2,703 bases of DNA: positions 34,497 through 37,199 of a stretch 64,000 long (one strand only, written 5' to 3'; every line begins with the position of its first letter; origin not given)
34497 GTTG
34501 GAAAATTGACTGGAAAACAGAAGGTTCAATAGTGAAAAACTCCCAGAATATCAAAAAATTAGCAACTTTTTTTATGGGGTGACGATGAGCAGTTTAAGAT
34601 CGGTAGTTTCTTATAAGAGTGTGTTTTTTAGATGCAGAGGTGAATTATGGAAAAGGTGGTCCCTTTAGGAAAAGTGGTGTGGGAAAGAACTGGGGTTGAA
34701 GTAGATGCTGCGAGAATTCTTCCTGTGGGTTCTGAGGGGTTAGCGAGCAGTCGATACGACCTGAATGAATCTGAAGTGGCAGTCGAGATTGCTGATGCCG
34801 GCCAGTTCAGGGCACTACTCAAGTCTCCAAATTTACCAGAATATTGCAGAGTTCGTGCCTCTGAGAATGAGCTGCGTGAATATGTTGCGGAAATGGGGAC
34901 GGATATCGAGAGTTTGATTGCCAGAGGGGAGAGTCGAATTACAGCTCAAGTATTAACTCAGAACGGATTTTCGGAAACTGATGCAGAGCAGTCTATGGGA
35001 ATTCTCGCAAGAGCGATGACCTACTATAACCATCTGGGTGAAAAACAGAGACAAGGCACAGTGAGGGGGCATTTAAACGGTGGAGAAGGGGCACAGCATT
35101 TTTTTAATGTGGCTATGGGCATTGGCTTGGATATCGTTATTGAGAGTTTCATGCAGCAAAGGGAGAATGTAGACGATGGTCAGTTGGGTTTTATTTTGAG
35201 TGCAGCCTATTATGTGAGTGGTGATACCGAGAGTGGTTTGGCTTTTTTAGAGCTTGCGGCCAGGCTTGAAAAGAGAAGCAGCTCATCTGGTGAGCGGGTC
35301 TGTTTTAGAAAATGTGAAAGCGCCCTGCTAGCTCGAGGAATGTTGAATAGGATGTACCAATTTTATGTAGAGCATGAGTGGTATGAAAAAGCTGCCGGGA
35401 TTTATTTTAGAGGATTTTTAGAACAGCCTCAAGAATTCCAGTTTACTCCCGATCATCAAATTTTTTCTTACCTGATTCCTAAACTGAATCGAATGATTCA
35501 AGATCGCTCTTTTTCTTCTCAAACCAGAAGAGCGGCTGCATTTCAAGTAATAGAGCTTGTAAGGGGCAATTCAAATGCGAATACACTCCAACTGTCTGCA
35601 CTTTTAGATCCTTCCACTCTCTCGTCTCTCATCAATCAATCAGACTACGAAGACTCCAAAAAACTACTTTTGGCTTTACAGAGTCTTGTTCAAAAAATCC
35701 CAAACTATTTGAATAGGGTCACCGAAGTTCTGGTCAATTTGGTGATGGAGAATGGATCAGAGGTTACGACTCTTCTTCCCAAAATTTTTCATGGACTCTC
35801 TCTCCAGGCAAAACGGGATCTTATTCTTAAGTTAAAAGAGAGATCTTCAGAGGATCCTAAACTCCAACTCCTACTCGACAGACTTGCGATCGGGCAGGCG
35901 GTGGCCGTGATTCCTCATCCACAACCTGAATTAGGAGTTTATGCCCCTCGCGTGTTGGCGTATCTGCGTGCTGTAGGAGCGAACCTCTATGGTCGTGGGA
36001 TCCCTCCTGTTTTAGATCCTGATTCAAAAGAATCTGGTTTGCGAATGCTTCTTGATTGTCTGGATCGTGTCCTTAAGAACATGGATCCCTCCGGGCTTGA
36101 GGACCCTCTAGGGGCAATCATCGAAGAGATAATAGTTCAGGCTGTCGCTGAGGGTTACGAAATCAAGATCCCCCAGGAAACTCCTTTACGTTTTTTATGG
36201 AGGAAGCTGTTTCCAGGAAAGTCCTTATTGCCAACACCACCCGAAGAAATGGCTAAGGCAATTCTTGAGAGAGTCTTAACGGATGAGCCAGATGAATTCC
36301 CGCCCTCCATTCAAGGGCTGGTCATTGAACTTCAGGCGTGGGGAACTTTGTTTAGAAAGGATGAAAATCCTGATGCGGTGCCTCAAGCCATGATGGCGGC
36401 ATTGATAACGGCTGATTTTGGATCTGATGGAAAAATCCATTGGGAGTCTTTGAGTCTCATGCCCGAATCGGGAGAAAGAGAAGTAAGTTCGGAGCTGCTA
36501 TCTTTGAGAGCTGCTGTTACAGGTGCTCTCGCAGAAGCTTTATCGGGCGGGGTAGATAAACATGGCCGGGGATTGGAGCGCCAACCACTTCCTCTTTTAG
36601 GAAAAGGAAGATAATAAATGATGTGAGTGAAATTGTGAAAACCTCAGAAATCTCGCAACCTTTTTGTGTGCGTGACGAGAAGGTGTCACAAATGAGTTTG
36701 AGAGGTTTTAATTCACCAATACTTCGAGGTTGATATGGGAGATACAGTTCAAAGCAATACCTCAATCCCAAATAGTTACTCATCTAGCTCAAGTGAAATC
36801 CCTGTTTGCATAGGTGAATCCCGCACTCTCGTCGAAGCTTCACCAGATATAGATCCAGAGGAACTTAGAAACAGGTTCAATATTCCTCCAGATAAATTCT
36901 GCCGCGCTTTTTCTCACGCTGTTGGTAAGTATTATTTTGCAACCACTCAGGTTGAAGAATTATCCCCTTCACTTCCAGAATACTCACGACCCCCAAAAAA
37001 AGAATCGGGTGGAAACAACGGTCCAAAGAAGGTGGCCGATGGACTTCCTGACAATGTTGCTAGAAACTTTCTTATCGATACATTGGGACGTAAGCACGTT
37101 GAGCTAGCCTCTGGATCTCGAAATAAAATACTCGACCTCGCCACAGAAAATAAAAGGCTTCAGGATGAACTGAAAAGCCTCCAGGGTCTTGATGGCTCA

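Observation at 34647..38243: Two novel large proteins (655 aa and 502 aa) forming the insert; the second has Ala/Val/Gly-rich hydrophobic helices plus a coiled coil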

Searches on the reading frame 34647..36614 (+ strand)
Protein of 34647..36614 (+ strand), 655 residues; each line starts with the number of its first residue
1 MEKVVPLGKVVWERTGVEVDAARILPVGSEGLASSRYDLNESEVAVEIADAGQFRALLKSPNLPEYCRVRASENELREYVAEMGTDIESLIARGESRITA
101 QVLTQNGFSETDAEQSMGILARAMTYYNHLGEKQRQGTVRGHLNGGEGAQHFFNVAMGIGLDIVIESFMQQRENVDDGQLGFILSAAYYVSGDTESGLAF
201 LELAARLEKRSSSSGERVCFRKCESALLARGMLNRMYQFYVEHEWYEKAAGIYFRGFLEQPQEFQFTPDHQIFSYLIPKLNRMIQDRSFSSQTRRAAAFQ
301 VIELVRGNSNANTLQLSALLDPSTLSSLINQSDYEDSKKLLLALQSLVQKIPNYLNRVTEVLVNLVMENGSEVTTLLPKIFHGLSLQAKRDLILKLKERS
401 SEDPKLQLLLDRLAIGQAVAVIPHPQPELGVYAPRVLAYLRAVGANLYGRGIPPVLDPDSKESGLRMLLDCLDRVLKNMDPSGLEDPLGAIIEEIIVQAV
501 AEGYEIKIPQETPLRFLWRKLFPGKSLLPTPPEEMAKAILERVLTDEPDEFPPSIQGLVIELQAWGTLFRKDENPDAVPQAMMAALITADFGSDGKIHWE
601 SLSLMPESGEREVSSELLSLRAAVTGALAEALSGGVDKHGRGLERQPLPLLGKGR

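Call 3: search_protein_families(library=pfam, proteins=[window:34647-36614:+], max_evalue=0.1)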
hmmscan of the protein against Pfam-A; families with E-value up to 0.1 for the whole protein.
window:34647-36614:+ (655 aa): 1 family
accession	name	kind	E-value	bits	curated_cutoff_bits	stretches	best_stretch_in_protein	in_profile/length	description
PF18581.7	SYCP2_ARLD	-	0.062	13.7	27.8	0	324-382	63-119/175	Synaptonemal complex 2 armadillo-repeat-like domain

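Call 4: search_protein_families(library=ncbifam, proteins=[window:34647-36614:+], max_evalue=0.1)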
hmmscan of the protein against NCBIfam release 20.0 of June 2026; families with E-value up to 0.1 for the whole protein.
window:34647-36614:+ (655 aa): 0 families

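Call 5: find_homologous_proteins(query=window:34647-36611:+)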
Query window:34647-36611:+ (655 aa): 1 proteins with E <= 0.001 among 8000 candidates.
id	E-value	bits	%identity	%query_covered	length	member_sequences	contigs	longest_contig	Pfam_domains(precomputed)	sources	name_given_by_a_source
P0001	0.0e+0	1450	100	100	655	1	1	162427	-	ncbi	-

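Call 7: find_encoding_contigs(protein=P0001, flank=10000, max_places=5)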
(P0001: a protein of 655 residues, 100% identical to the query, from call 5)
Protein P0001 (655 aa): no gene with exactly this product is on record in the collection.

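Call 8: list_cluster_members(proteins=[P0001, P0002])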
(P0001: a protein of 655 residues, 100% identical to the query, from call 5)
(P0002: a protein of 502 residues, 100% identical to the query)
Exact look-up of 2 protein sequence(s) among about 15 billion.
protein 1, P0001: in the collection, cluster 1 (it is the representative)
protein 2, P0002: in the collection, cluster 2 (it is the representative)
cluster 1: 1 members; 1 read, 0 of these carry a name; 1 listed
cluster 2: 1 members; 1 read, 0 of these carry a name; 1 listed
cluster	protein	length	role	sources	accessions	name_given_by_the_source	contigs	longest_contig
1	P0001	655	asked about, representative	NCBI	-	-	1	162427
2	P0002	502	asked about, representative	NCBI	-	-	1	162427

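Call 25: search_protein_families(library=phrogs, proteins=[window:34647-36611:+], max_evalue=1)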
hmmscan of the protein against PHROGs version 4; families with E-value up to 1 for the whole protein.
window:34647-36611:+ (655 aa): 0 families
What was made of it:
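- PHROGs gave no hit (call 25).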

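Call 26: search_protein_families(library=padloc, proteins=[window:34647-36611:+], max_evalue=1)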
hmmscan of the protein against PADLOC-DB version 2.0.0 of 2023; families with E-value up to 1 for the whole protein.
window:34647-36611:+ (655 aa): 0 families
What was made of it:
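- PADLOC found no defence family (call 26).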

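Call 30: search_solved_structures(query=window:34647-36611:+, max_evalue=10)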
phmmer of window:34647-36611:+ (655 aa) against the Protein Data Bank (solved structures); distinct sequences matched with E-value up to 10: 11.
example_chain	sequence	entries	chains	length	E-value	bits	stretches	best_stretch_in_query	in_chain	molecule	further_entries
11cp_A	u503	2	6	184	0.11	14.2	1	393-471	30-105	designed metalloprotease TDPr3 | TDPr3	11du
6um2_B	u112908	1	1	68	0.14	13.9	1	183-229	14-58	Insulin-like growth factor II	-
1igl_A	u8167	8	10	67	0.14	13.9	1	183-229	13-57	INSULIN-LIKE GROWTH FACTOR II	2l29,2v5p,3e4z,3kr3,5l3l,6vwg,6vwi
5fo5_A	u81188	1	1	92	0.45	12.2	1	220-294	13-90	HTH-TYPE TRANSCRIPTIONAL REGULATOR METR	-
5l3m_A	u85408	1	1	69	0.81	11.4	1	183-229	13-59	Insulin-like growth factor II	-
7f6l_B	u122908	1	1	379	0.93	11.2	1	463-556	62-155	Probable crossover junction endonuclease EME2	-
5l3n_A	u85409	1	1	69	1.1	11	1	183-229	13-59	Insulin-like growth factor II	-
8u4c_C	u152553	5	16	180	1.1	10.9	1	183-229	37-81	Insulin-like growth factor II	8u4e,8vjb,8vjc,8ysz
10et_B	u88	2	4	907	1.6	10.4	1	392-473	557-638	Isoform 2 of Probable glutamyl endopeptidase, chloroplastic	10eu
10eq_A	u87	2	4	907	1.6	10.4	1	392-473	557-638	Isoform 2 of Probable glutamyl endopeptidase, chloroplastic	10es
10eo_A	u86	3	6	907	1.6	10.4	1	392-473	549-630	Isoform 2 of Probable glutamyl endopeptidase, chloroplastic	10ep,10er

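Call 31: predict_structure(protein=window:34647-36611:+)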
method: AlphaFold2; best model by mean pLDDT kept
length: 655 residues; sequences in the alignment: 1
mean_pLDDT: 48.2   pTM: 0.37
mean pLDDT of the five models: 48.2, 46.1, 40.2, 38.5, 35.3
residues with pLDDT >= 90: 0; 70-90: 80; 50-70: 179; < 50: 396
segments of 3 or more residues with pLDDT < 50: 1-179, 185-192, 210-212, 371-375, 415-467, 478-481, 483-488, 497-511, 518-539, 550-555, 568-574, 584-655
pLDDT, mean of each block of 10 residues (from residue 1): 29 33 38 35 37 44 36 38 30 30 33 39 40 33 33 36 46 46 48 55 59 53 65 78 82 81 62 79 82 81 70 53 71 65 70 65 61 50 54 60 54 43 31 38 36 29 46 50 48 49 44 50 36 44 52 47 52 49 46 34 30 35 38 34 31 25
secondary structure, 60 per line:
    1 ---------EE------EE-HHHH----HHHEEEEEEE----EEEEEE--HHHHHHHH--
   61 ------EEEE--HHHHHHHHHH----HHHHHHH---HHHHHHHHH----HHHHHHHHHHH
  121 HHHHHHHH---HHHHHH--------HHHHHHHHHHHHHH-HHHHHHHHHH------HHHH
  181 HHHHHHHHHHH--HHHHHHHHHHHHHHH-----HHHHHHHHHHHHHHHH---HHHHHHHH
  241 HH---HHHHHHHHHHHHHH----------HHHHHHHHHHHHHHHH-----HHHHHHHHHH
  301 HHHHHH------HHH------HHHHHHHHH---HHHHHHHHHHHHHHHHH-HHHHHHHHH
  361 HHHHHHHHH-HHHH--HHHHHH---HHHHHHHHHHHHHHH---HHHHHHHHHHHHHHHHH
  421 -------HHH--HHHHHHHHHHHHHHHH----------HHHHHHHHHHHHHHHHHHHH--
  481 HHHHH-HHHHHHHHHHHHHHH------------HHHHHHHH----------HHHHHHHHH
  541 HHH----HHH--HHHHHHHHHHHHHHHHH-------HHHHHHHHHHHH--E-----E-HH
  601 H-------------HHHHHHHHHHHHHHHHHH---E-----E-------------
elements in order (helices of 4 or more, strands of 3 or more residues): H21-24 E32-38 E43-48 H51-58 E67-70 H73-82 H87-93 H97-105 H110-128 H132-137 H146-159 H161-170 H177-191 H194-208 H214-229 H233-242 H246-259 H270-285 H291-306 H322-330 H334-350 H352-369 H371-374 H377-382 H386-400 H404-420 H433-448 H459-478 H481-485 H487-501 H514-521 H532-543 H553-569 H577-588 H615-632
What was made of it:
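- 34647..36614 (+): ORF655: an orphan protein of 72.6 kDa, pI 5.15, nearly all-helical and alpha-solenoid-like, with no signal peptide. Call 31: AlphaFold2 pLDDT 48 overall and 55-82 for residues 190-410.
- Checked: Its N-terminus is not hydrophobic, so there is no signal peptide (call 31 and direct reading of the sequence).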

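Call 39: fold_search(model_id=the predicted structure, library=pdb)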
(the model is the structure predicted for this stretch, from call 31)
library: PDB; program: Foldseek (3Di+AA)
matches with E <= 10: 1108; with E <= 0.001: 1
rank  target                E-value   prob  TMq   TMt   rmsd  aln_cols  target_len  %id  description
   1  8or4_C                4.7e-04  1.00  0.24  0.20  25.8       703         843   13  Partially dissociated CAND1-CUL1-RBX1-SKP1-SKP2-CKS1-CDK2 (released 2023-06-28)
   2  4rv1_C                1.4e-03  1.00  0.19  0.27  16.7       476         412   14  Crystal Structure of Engineered Protein. Northeast Structural Genomics Consortium (NESG) Target OR497. (released 2014-12-10)
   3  4rv1_A                1.9e-03  1.00  0.19  0.26  16.7       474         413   14  Crystal Structure of Engineered Protein. Northeast Structural Genomics Consortium (NESG) Target OR497. (released 2014-12-10)
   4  4rv1_D                2.0e-03  1.00  0.20  0.28  18.4       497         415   13  Crystal Structure of Engineered Protein. Northeast Structural Genomics Consortium (NESG) Target OR497. (released 2014-12-10)
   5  7oho_AAA              2.8e-03  0.99  0.22  0.23  22.7       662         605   12  Crystal structure of AP2 FCHO2 chimera (released 2022-06-01)
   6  8rc4_d                2.8e-03  0.95  0.16  0.14  23.7       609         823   11  Structure of Integrator-PP2A complex (released 2024-02-07)
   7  4rv1_B                4.1e-03  0.99  0.19  0.27  17.2       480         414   13  Crystal Structure of Engineered Protein. Northeast Structural Genomics Consortium (NESG) Target OR497. (released 2014-12-10)
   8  8f19_A                4.5e-03  0.99  0.23  0.18  26.4       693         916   12  Cryo-EM structure of Kap114 bound to Gsp1 (RanGTP) (released 2023-07-26)
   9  5uwu_C                4.5e-03  0.95  0.19  0.14  31.5       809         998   12  Crystal Structure of SMAD4 NES Peptide in complex with CRM1-Ran-RanBP1 (released 2017-03-22)
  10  9ijj_AT               4.7e-03  1.00  0.23  0.29  17.7       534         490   11  In situ structure of the central apparatus in mouse sperm axoneme. (released 2025-06-04)
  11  9b31_A                4.9e-03  0.99  0.23  0.18  25.7       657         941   12  Cryo-EM structure of yeast (Nap1)2-Kap114-H2A-H2B (released 2024-11-27)
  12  4uad_A                6.3e-03  1.00  0.22  0.31  18.4       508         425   13  Importin alpha 7 delta IBB in complex with Influenza PB2 Nuclear Localization Domain (released 2015-02-04)
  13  7mqa_LM               6.3e-03  1.00  0.27  0.12  14.6       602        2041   13  Cryo-EM structure of the human SSU processome, state post-A1 (released 2021-09-22)
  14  7z8t_D                6.3e-03  0.98  0.23  0.15  26.9       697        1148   14  CAND1-SCF-SKP2 CAND1 engaged SCF rocked (released 2023-04-19)
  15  7sqc_P1               6.3e-03  0.87  0.18  0.17  22.9       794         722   11  Ciliary C1 central pair apparatus isolated from Chlamydomonas reinhardtii (released 2022-04-13)
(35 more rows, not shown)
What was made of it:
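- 34647..36614 (+): Call 39: Foldseek returns ARM/HEAT solenoids at TM 0.2-0.3.
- Closest known: ARM/HEAT alpha-solenoid proteins. Same: Its best Foldseek matches are ARM/HEAT solenoids (E=5e-4 to 2e-2; call 39).
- ORF655's best fold matches are eukaryotic ARM/HEAT proteins (call 39).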

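Call 45: search_protein_representatives(protein=window:34647-36611:+)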
Query: 655 residues. Proteins with E-value up to 0.001 (for the whole library): 1; up to 1e-10: 1; up to 1e-30: 1. The best 1 are listed.
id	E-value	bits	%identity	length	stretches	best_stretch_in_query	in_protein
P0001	0.0e+00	1450.3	100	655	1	1-655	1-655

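Call 89: fold_search(model_id=the predicted structure, library=viral)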
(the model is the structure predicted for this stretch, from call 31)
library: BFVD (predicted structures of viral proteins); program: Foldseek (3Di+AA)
matches with E <= 10: 464; with E <= 0.001: 0
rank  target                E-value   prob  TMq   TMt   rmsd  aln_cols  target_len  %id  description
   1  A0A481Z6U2            6.8e-03  0.99  0.23  0.27  26.1       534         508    9  Importin beta binding domain protein [Pithovirus LCPAC302]
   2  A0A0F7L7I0            1.2e-02  0.28  0.10  0.08  35.8       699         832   14  Uncharacterized protein [uncultured marine virus]
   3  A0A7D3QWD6            1.4e-02  0.21  0.07  0.07  35.4       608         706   12  DUF4116 domain-containing protein [Fadolivirus FV1/VV64]
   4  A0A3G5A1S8            1.5e-02  0.85  0.14  0.21  19.0       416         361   12  Sel1 repeat family protein [Harvfovirus sp.]
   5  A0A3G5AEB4            1.6e-02  0.51  0.12  0.14  22.4       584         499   12  Uncharacterized protein [Hyperionvirus sp.]
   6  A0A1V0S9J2            1.9e-02  0.82  0.16  0.22  25.3       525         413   10  Uncharacterized protein [Catovirus CTV1]
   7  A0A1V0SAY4            2.2e-02  0.44  0.12  0.14  28.2       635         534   12  TPR repeat protein [Catovirus CTV1]
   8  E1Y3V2                2.5e-02  0.35  0.12  0.10  30.6       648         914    9  Putative internal virion protein [Pantoea phage LIMElight]
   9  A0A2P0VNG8            3.2e-02  0.25  0.11  0.10  26.5       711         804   11  Uncharacterized protein [Tetraselmis virus 1]
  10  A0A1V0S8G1            3.3e-02  0.84  0.19  0.21  24.1       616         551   10  Tetratricopeptide repeat protein [Catovirus CTV1]
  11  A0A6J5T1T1            6.0e-02  0.25  0.13  0.10  32.9       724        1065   12  LT_GEWL domain containing protein [uncultured Caudovirales phage]
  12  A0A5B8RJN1            6.5e-02  0.30  0.13  0.14  24.5       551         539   12  Uncharacterized protein [Iridovirus Liz-CrIV]
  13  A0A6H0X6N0            6.5e-02  0.14  0.09  0.08  24.1       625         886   14  Internal virion protein B [Aeromonas phage PS]
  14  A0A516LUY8            6.5e-02  0.13  0.09  0.10  35.2       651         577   14  (no name in the UniProt tables at hand)
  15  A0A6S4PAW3            7.4e-02  0.13  0.09  0.07  35.3       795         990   10  LysM domain-containing protein [uncultured phage_MedDCM-OCT-S39-C11]
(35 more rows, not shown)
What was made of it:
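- On ARM/HEAT/TPR alpha-solenoid repeat proteins: Foldseek returns ARM/HEAT proteins at TM 0.2-0.3 (calls 31, 39, 89).
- On Phage proteins (PHROGs, GenBank phages, IMG/VR, BFVD): Call 89 found nothing at E<=0.001.
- The BFVD fold search with ORF655 was non-significant (call 89).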

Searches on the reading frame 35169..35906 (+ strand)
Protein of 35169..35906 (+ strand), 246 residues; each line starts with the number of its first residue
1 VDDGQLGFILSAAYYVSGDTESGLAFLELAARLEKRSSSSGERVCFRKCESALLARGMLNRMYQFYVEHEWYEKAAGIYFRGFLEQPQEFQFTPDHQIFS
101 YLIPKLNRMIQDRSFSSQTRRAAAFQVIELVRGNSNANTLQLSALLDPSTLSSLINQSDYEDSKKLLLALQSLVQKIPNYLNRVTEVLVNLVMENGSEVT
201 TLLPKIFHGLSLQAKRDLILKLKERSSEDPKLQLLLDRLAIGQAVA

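Call 63: search_protein_families(library=pfam, proteins=[window:35169-35906:+], max_evalue=10)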
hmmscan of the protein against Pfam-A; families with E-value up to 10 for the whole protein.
window:35169-35906:+ (246 aa): 2 families
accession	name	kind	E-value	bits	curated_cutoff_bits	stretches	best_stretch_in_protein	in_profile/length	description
PF18581.7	SYCP2_ARLD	-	0.027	14.8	27.8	1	150-208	63-119/175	Synaptonemal complex 2 armadillo-repeat-like domain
PF03281.20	Mab-21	-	0.074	13.5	24.1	1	110-202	23-113/197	Mab-21 protein nucleotidyltransferase domain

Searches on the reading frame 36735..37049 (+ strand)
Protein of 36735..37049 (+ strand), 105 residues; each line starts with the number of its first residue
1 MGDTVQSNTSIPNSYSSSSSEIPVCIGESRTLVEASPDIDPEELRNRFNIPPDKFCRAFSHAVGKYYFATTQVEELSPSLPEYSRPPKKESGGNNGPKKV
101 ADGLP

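Call 63: search_protein_families(library=pfam, proteins=[window:36735-37049:+], max_evalue=10)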
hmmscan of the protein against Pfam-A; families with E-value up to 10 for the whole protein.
window:36735-37049:+ (105 aa): 1 family
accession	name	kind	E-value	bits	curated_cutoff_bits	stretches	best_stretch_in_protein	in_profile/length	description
PF17758.7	Prot_ATP_ID_OB_N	-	0.24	11.6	23.4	1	18-45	11-38/62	Proteasomal ATPase OB N-terminal domain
